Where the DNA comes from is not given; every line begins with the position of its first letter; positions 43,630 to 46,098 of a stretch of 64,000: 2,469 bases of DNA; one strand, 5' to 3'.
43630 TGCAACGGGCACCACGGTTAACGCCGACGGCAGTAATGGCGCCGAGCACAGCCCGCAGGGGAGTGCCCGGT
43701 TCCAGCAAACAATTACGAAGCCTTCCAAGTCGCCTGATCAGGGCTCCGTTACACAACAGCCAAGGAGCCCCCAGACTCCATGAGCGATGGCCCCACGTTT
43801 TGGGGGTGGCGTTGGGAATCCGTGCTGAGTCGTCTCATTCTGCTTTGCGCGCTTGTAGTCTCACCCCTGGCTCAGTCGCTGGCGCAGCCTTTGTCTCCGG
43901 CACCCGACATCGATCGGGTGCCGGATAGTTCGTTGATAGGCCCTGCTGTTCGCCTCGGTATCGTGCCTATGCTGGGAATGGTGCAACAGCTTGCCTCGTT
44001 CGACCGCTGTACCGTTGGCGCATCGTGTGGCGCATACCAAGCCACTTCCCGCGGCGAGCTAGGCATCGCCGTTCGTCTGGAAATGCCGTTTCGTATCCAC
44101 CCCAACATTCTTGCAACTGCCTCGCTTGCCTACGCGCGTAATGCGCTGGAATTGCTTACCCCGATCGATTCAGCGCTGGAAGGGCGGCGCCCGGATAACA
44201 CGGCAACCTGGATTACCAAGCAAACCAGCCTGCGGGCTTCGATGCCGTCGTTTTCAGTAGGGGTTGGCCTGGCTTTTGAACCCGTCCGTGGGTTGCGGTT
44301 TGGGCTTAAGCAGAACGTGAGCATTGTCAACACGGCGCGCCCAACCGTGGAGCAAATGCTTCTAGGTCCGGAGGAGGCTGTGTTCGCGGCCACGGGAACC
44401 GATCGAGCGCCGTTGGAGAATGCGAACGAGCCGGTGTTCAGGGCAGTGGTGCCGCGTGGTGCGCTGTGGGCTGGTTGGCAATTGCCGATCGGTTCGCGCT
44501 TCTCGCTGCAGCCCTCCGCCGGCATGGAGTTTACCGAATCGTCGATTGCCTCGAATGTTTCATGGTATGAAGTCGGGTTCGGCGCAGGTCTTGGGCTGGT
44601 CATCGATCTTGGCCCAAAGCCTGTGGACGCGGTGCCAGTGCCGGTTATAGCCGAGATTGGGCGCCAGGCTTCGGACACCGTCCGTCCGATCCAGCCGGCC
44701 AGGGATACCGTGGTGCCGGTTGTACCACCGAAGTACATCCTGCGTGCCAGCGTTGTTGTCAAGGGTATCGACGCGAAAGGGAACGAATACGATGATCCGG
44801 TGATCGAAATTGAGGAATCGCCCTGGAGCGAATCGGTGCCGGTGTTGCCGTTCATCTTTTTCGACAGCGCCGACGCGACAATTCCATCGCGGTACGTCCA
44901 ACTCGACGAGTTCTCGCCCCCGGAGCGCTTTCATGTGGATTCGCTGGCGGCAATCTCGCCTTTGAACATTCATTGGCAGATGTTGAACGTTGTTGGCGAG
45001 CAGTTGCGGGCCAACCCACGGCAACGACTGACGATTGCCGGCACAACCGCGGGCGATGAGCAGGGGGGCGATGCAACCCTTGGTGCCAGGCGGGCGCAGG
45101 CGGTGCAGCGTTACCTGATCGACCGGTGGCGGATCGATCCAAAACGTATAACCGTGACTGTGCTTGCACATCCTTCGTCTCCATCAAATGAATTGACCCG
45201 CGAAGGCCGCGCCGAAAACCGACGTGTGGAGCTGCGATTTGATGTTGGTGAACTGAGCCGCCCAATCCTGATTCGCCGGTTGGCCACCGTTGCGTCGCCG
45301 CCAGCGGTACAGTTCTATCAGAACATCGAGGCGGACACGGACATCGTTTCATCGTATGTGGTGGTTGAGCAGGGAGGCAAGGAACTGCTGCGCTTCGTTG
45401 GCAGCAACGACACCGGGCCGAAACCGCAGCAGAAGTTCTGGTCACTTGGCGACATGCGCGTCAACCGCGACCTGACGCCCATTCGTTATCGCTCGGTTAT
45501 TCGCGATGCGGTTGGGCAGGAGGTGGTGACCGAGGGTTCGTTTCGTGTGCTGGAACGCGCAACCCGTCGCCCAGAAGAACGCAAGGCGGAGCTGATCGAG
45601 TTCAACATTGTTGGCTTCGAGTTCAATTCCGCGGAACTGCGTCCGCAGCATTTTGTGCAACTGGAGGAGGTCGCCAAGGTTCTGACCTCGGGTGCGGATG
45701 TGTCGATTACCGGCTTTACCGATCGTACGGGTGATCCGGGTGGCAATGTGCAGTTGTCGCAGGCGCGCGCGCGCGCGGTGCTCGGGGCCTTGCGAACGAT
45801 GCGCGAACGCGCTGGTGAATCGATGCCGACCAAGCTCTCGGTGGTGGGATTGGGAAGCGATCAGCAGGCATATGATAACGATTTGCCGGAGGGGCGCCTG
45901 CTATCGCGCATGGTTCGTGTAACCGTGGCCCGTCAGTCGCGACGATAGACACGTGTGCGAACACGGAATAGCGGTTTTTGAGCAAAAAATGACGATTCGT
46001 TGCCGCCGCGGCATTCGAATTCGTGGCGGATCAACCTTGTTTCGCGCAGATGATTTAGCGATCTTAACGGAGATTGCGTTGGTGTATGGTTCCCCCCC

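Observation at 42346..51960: ECF sigma / anti-sigma / double-OmpA protein operon immediately upstream of a 1932-aa T9SS giant adhesin-like protein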

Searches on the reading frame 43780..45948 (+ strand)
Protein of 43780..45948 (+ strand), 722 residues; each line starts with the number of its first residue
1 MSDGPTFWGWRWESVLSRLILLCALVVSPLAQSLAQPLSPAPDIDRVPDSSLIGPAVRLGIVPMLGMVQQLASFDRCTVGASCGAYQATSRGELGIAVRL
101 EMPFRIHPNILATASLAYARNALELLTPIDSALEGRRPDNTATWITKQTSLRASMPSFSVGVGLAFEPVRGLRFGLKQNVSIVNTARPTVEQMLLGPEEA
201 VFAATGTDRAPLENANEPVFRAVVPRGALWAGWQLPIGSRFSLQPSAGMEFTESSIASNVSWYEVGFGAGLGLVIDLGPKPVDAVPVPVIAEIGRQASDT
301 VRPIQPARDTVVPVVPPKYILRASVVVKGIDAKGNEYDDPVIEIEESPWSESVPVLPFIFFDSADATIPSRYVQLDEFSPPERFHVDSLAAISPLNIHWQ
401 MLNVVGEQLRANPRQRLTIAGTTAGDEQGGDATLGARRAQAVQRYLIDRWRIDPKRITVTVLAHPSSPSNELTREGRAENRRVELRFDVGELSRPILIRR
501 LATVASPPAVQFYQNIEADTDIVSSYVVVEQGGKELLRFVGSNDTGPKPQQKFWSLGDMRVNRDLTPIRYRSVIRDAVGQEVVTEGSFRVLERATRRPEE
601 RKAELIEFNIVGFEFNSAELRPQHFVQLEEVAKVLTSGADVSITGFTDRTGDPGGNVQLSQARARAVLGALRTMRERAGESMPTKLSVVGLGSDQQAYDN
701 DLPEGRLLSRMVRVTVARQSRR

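Call 4: search_protein_families(library=pfam, proteins=[window:43780-45948:+], max_evalue=0.01)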
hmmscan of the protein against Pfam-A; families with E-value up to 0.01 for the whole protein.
window:43780-45948:+ (722 aa): 1 family
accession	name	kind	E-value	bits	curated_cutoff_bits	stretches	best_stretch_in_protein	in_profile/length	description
PF00691.25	OmpA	-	8.1e-23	81.1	27.2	2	613-706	2-94/98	OmpA family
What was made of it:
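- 43780..45948 (+): Outer-membrane barrel / double OmpA_C protein, 722 aa: signal peptide, barrel (aa 58-276), Ig-like domain (aa 321-360), OmpA_C 1 (aa 360-487), beta-sandwich (aa 496-592), OmpA_C 2 (aa 603-719). Pfam OmpA scores 81 bits in two stretches (call 4).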

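Call 5: search_protein_families(library=ncbifam, proteins=[window:43780-45948:+], max_evalue=0.01)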
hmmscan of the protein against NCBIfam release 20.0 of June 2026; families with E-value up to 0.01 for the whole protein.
window:43780-45948:+ (722 aa): 27 families (the best 25 are shown)
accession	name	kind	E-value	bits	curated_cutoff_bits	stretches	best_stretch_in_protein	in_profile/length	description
NF053611.1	YiaD_Gzip_OmpA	equivalog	6.6e-27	94.6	175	2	610-715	103-205/206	YiaD family glycine zipper/OmpA-like lipoprotein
NF053612.1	anchor_PA1041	equivalog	1.3e-20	74.4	250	2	596-716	115-235/236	PA1041 family peptidoglycan-binding anchor lipoprotein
NF053613.1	OMP_toxin_LptF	equivalog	5.5e-18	65.6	400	2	602-720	134-249/256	lipotoxin F family OmpA-related lipoprotein LptF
NF053585.1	OMP_LP_YfiB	equivalog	2.2e-15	56.9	128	2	609-717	56-161/163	outer membrane lipoprotein YfiB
TIGR03789.1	pdsO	hypoth_equivalog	1.4e-14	54.4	152.2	2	598-714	128-241/243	sortase-associated OmpA-like protein PdsO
NF006508.0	PRK08944.1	subfamily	6.6e-14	51.8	259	2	613-718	183-289/304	MotB family protein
NF045788.1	Omp38Acinit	equivalog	1e-13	51.1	500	2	610-716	242-346/354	outer membrane protein Omp38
NF006541.1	PRK09038.1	equivalog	4.5e-12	46.1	283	2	611-719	143-251/253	flagellar motor protein MotD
TIGR03350.1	type_VI_ompA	equivalog_domain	4.6e-12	46.1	139.8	2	613-716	34-137/137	type VI secretion system protein TssL, long form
NF045787.1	OmpABordt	equivalog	7.2e-12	45.4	200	2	431-485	134-187/194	outer membrane protein OmpA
NF007804.1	PRK10510.1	equivalog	7.2e-12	45.1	307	1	609-717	112-217/219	OmpA family lipoprotein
TIGR02802.1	Pal_lipo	equivalog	2.4e-11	43.6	125.35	2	400-485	17-102/104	peptidoglycan-associated lipoprotein Pal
NF008067.1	PRK10802.1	equivalog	3.9e-09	36.6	261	2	602-671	60-131/171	peptidoglycan-associated lipoprotein Pal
NF006285.1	PRK08457.1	equivalog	1.8e-07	31.2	250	1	624-715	141-229/253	flagellar motor protein MotB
NF006542.0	PRK09039.1-1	equivalog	3.3e-07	29.7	388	1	434-487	571-624/627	peptidoglycan -binding protein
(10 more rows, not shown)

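Call 9: find_homologous_proteins(query=window:43780-45948:+, max_evalue=0.00001)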
Query window:43780-45948:+ (722 aa): 8 proteins with E <= 0.00001 among 8000 candidates.
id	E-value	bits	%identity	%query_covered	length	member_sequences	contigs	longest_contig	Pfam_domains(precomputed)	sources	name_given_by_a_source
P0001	1.6e-211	723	51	99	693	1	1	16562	PF00691.26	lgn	-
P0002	1.6e-125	438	39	91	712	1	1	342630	PF00691.26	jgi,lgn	-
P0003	1.6e-50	191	30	64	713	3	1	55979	PF00691.26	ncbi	-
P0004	1.8e-48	184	28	67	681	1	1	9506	PF00691.26,PF13568.13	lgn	-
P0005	6.5e-47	179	29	77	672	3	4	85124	PF00691.26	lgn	-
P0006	4.7e-23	100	25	89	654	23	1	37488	PF00691.26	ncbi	-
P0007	3.3e-22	97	25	97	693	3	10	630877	PF00691.26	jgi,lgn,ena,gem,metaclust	metaclust:\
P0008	3.2e-21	94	27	76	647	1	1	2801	PF00691.26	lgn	-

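Call 10: find_encoding_contigs(protein=P0001, flank=10000, max_places=2)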
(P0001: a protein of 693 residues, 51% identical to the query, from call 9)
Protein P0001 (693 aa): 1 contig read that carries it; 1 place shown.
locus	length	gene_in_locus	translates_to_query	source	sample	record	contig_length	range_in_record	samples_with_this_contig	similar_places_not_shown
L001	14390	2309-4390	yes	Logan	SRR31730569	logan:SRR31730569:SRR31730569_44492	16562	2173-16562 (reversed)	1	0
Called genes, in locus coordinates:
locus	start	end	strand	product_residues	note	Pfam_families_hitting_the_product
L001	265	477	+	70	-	PF13860:FlgD_ig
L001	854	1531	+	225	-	PF04542:Sigma70_r2, PF08281:Sigma70_r4_2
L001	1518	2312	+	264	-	-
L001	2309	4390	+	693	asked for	PF00691:OmpA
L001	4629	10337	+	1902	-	PF12371:TMEM131_like_N (faint), PF15780:ASH (faint), PF22073:Cep192_D4 (faint), PF22544:HYDIN_VesB_CFA65-like_Ig (faint), PF07610:DUF1573 (faint), PF07705:CARDB (faint)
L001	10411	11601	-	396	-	PF01075:Glyco_transf_9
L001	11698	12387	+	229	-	PF00753:Lactamase_B, PF13483:Lactamase_B_3, PF12706:Lactamase_B_2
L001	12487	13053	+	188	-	PF00293:NUDIX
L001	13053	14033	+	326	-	PF01656:CbiA, PF02374:ArsA_ATPase (weak), PF06564:CBP_BcsQ, PF09140:MipZ (faint), PF10609:ParA (weak), PF13614:AAA_31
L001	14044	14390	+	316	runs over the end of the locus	PF02195:ParB_N, PF17762:HTH_ParB, PF23552:ParB_C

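Call 11: find_encoding_contigs(protein=P0002, flank=10000, max_places=2)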
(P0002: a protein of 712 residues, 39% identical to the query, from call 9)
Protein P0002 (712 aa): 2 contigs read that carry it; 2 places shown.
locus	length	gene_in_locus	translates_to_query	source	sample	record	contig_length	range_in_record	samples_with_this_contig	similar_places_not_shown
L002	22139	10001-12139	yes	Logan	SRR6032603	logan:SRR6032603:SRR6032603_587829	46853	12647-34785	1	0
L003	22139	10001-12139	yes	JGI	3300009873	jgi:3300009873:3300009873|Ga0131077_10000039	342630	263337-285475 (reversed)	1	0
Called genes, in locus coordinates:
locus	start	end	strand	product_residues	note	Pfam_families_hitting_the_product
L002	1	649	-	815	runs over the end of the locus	PF17164:DUF5122 (faint), PF12768:Rax2 (weak), PF13415:Beta-prop_FBX42 (faint), PF24681:Kelch_KLHDC2_KLHL20_DRC7 (faint), PF12768:Rax2 (weak)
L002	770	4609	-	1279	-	PF17164:DUF5122 (faint), PF12768:Rax2, PF18962:Por_Secre_tail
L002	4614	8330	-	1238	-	PF17164:DUF5122 (faint), PF24681:Kelch_KLHDC2_KLHL20_DRC7 (weak), PF13415:Beta-prop_FBX42 (faint), PF12768:Rax2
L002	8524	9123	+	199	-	PF04542:Sigma70_r2, PF08281:Sigma70_r4_2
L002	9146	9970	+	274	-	-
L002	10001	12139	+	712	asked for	PF00691:OmpA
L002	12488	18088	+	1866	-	PF15780:ASH (faint), PF22067:Cep192_D3 (faint), PF22073:Cep192_D4 (faint), PF22544:HYDIN_VesB_CFA65-like_Ig (faint), PF12371:TMEM131_like_N (faint)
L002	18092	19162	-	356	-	PF01075:Glyco_transf_9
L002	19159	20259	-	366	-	PF01075:Glyco_transf_9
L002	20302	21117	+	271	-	PF00753:Lactamase_B (weak), PF13483:Lactamase_B_3, PF12706:Lactamase_B_2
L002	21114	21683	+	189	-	PF00293:NUDIX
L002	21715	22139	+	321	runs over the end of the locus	PF01656:CbiA, PF02374:ArsA_ATPase (weak), PF06564:CBP_BcsQ, PF09140:MipZ (faint), PF10609:ParA (weak), PF13614:AAA_31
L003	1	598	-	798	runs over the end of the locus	PF17164:DUF5122 (faint), PF12768:Rax2 (weak), PF24681:Kelch_KLHDC2_KLHL20_DRC7 (faint), PF12768:Rax2 (weak)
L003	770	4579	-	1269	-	PF17164:DUF5122 (faint), PF12768:Rax2, PF18962:Por_Secre_tail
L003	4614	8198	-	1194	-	PF17164:DUF5122 (faint), PF24681:Kelch_KLHDC2_KLHL20_DRC7 (weak), PF13415:Beta-prop_FBX42 (faint), PF12768:Rax2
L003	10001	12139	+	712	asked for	PF00691:OmpA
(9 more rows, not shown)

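Call 12: find_encoding_contigs(protein=P0003, flank=10000, max_places=2)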
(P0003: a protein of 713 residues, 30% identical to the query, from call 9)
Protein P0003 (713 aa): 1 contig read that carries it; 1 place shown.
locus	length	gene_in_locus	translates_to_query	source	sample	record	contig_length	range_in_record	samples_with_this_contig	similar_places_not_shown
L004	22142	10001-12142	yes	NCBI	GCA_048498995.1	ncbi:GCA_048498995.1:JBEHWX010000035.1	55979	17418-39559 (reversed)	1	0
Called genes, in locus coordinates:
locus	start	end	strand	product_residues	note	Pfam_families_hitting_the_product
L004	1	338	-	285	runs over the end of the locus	-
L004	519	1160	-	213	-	PF04542:Sigma70_r2, PF04545:Sigma70_r4 (weak), PF08281:Sigma70_r4_2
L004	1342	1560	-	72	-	-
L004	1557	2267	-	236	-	-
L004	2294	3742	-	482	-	-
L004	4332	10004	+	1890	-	PF22073:Cep192_D4 (faint), PF24499:Ig_TMEM131L_4 (faint), PF24798:Ig-CFAP74_4th (faint), PF07610:DUF1573 (faint), PF12371:TMEM131_like_N (faint), PF22544:HYDIN_VesB_CFA65-like_Ig (weak), PF15780:ASH (weak), PF22544:HYDIN_VesB_CFA65-like_Ig (weak), +3 more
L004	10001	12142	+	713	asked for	PF00691:OmpA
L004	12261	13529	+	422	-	PF13565:HTH_32 (faint), PF13011:LZ_Tnp_IS481 (faint), PF13384:HTH_23 (weak), PF04545:Sigma70_r4 (faint), PF13518:HTH_28, PF13551:HTH_29 (weak), PF00196:GerE, PF08281:Sigma70_r4_2, +2 more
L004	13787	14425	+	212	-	-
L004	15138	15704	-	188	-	PF00359:PTS_EIIA_2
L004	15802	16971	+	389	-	PF05922:Inhibitor_I9, PF00082:Peptidase_S8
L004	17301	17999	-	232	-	PF06271:RDD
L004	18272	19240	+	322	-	PF28475:DUF8413, PF01944:SpoIIM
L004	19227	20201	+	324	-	-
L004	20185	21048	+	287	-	PF13559:DUF4129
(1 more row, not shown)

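Call 13: find_encoding_contigs(protein=P0005, flank=10000, max_places=2)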
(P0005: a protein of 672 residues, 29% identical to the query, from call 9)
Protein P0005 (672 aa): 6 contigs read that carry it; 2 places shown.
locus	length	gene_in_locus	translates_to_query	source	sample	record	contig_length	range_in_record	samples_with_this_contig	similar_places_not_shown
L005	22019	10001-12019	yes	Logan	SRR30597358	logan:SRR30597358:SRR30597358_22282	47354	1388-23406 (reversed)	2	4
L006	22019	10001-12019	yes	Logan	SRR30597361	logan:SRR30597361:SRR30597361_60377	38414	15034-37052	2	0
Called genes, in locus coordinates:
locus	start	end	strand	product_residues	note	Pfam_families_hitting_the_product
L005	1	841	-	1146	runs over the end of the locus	PF13779:DUF4175 (weak)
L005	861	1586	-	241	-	PF13709:DUF4159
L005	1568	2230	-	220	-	PF02527:GidB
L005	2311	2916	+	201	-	PF00535:Glycos_transf_2, PF10111:Glyco_tranf_2_2, PF13641:Glyco_tranf_2_3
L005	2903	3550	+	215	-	PF00730:HhH-GPD, PF00633:HHH, PF10576:EndIII_4Fe-2S (weak)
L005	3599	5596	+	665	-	-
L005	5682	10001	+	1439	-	PF00092:VWA, PF23381:Beta-prop_IFT122_1st, PF24105:Beta-prop_CAF1B_HIR1, PF24805:EIF3I, PF24814:WD40_Prp19, PF25172:Beta-prop_WDR3_2nd, PF25173:Beta-prop_WDR3_1st, PF25174:Beta-prop_THOC3, +32 more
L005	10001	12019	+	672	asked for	PF00691:OmpA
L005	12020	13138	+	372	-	PF13439:Glyco_transf_4, PF13579:Glyco_trans_4_4, PF20706:GT4-conflict, PF00534:Glycos_transf_1, PF13692:Glyco_trans_1_4, PF13524:Glyco_trans_1_2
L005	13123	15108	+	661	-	PF17517:IgGFc_binding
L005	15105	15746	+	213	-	PF00849:PseudoU_synth_2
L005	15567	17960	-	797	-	PF01578:Cytochrom_C_asm, PF16327:CcmF_C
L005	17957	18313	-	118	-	-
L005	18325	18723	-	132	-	PF03100:CcmE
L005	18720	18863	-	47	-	PF20077:CcmD_alt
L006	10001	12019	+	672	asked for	PF00691:OmpA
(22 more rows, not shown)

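Call 14: find_encoding_contigs(protein=P0006, flank=10000, max_places=2)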
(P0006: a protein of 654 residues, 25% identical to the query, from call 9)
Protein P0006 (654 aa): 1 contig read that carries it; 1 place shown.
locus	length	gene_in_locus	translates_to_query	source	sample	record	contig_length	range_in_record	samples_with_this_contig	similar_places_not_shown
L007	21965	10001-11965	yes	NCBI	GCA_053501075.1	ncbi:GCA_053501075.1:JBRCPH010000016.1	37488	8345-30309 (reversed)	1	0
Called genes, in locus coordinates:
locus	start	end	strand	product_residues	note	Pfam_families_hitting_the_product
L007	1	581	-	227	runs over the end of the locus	PF00106:adh_short, PF01370:Epimerase, PF08659:KR, PF13561:adh_short_C2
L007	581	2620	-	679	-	PF00082:Peptidase_S8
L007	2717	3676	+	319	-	PF01571:GCV_T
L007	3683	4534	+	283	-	PF18306:LDcluster4 (weak), PF03641:Lysine_decarbox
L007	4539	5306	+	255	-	PF13369:Transglut_core2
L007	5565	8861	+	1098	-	PF13485:Peptidase_MA_2, PF00930:DPPIV_N (faint), PF07676:PD40 (weak), PF25174:Beta-prop_THOC3 (faint), PF26549:Tricorn_N (weak), PF26550:Tricorn_2nd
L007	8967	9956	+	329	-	PF01073:3Beta_HSD, PF01370:Epimerase, PF04321:RmlD_sub_bind, PF05368:NmrA (weak), PF13460:NAD_binding_10, PF16363:GDP_Man_Dehyd, PF07993:NAD_binding_4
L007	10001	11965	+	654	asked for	PF00691:OmpA (weak)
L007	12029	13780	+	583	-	PF00664:ABC_membrane, PF00005:ABC_tran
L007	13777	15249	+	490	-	PF25919:BSH_CusB (faint), PF25917:BSH_RND (weak)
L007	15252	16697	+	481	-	PF02321:OEP (weak)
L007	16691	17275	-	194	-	PF01066:CDP-OH_P_transf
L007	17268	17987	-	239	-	PF00121:TIM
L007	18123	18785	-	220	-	PF06835:LptC (weak)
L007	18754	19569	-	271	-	PF00793:DAHP_synth_1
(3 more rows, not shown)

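Call 15: find_encoding_contigs(protein=P0007, flank=10000, max_places=2)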
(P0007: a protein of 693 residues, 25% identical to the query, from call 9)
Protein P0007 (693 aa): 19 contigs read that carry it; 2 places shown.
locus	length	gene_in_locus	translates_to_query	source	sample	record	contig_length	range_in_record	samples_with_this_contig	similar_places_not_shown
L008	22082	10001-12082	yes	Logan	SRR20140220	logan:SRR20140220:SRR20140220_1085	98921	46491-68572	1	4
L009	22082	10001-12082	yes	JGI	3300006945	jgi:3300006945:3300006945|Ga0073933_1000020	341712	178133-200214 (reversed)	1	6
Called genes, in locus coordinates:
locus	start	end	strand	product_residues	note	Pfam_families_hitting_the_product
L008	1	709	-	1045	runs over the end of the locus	PF13485:Peptidase_MA_2, PF00930:DPPIV_N (faint), PF26550:Tricorn_2nd, PF25174:Beta-prop_THOC3 (weak), PF07676:PD40 (weak), PF26549:Tricorn_N (weak), PF01103:Omp85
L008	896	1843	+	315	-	PF01571:GCV_T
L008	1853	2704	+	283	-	PF18306:LDcluster4 (weak), PF03641:Lysine_decarbox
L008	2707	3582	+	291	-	PF13369:Transglut_core2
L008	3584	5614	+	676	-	PF00082:Peptidase_S8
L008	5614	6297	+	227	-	PF00106:adh_short, PF01370:Epimerase, PF04321:RmlD_sub_bind (faint), PF05368:NmrA (weak), PF08659:KR, PF16363:GDP_Man_Dehyd (faint), PF13460:NAD_binding_10 (weak), PF13561:adh_short_C2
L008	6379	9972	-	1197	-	PF16078:2-oxogl_dehyd_N, PF00198:2-oxoacid_dh, PF00676:E1_dh, PF02779:Transket_pyr, PF16870:OxoGdeHyase_C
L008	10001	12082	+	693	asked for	PF00691:OmpA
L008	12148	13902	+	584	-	PF00664:ABC_membrane, PF00005:ABC_tran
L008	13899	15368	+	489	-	PF25919:BSH_CusB (faint), PF25917:BSH_RND (faint)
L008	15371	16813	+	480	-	PF02321:OEP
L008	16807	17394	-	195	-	PF01066:CDP-OH_P_transf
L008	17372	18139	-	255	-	PF00121:TIM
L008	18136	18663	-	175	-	-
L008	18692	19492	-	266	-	PF00793:DAHP_synth_1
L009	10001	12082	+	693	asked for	PF00691:OmpA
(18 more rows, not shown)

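Call 18: find_related_loci(query=A1, collection=genome_contigs, flank=10000)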
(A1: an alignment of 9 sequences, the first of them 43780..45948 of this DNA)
Query A1 (722 aa) in genome_contigs; peptide patterns used: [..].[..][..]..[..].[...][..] (x = any residue, [..] = any of these).
600 stretches matched a pattern (row limit reached: there are more); 335 encode a relative of the query (tblastn E <= 1e-3); the best 80 are kept; 80 distinct loci.
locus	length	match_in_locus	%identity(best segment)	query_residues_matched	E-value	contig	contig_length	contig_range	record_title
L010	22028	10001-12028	37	19-716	5e-121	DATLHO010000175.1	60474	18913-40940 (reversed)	MAG TPA_asm: Candidatus Kapaibacterium sp. isolate SMAG_U13642 k141_1535879, whole genome shotgun sequence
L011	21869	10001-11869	28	56-716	7e-57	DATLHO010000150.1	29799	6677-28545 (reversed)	MAG TPA_asm: Candidatus Kapaibacterium sp. isolate SMAG_U13642 k141_2255470, whole genome shotgun sequence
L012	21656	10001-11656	29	145-721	1e-54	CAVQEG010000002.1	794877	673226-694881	MAG: Chlorobiota bacterium isolate MFD02416.bin.1.81 genome assembly, contig: contig_78776, whole genome shotgun sequenc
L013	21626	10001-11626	29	164-716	6e-54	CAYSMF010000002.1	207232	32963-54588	MAG TPA_asm: uncultured Melioribacter sp. isolate SRP278252_co3_515 genome assembly, contig: NODE_25_length_207232_cov_3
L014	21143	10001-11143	32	329-716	5e-51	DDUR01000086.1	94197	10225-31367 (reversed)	MAG TPA_asm: Ignavibacteria bacterium UBA2333 UBA2333_contig_1099, whole genome shotgun sequence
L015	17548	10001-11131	33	320-714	4e-49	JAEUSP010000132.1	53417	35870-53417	MAG: Chlorobiota bacterium isolate new MAG-306 k141_4423159, whole genome shotgun sequence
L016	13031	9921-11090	31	321-716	2e-48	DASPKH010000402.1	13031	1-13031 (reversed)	MAG TPA_asm: Patescibacteria group bacterium isolate SMAG_U12031 k141_890790, whole genome shotgun sequence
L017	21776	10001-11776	27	139-717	2e-47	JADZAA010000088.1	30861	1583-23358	MAG: Bacteroidetes bacterium isolate SJ593 c_000001184373, whole genome shotgun sequence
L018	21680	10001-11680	24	166-716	2e-43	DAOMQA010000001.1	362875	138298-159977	MAG TPA_asm: Candidatus Kapaibacterium sp. isolate AMR_MDS_5846 NODE_7_length_362875_cov_9.157464, whole genome shotgun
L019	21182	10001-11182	32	303-716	8e-43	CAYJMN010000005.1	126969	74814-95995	MAG TPA_asm: uncultured Chromatiales bacterium isolate ERP124720_co1_202 genome assembly, contig: NODE_185_length_126969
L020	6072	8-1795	27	134-714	4e-43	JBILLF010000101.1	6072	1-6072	MAG: Patescibacteria group bacterium isolate ME2017-07-27_3300044645_group7_bin150 Rohwer_bin1101_scaffold_18497_c1, who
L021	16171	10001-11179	30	315-716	1e-42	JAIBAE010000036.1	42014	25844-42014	MAG: Bacteroidota bacterium isolate SSF3 NODE_16595_length_42014_cov_5.829685, whole genome shotgun sequence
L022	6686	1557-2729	27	315-716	4e-42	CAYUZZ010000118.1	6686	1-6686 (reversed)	MAG TPA_asm: uncultured Hyphomicrobiales bacterium isolate SRP118108_co5_124 genome assembly, contig: NODE_14562_length_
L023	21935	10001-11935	27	58-716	1e-45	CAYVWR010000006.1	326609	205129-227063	MAG TPA_asm: uncultured Alphaproteobacteria bacterium isolate SRP344714_co2_242 genome assembly, contig: NODE_46_length_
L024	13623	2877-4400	28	191-716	6e-42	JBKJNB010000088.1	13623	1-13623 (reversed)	MAG: Candidatus Kapaibacteriota bacterium isolate ant_bin.350 k117_26178, whole genome shotgun sequence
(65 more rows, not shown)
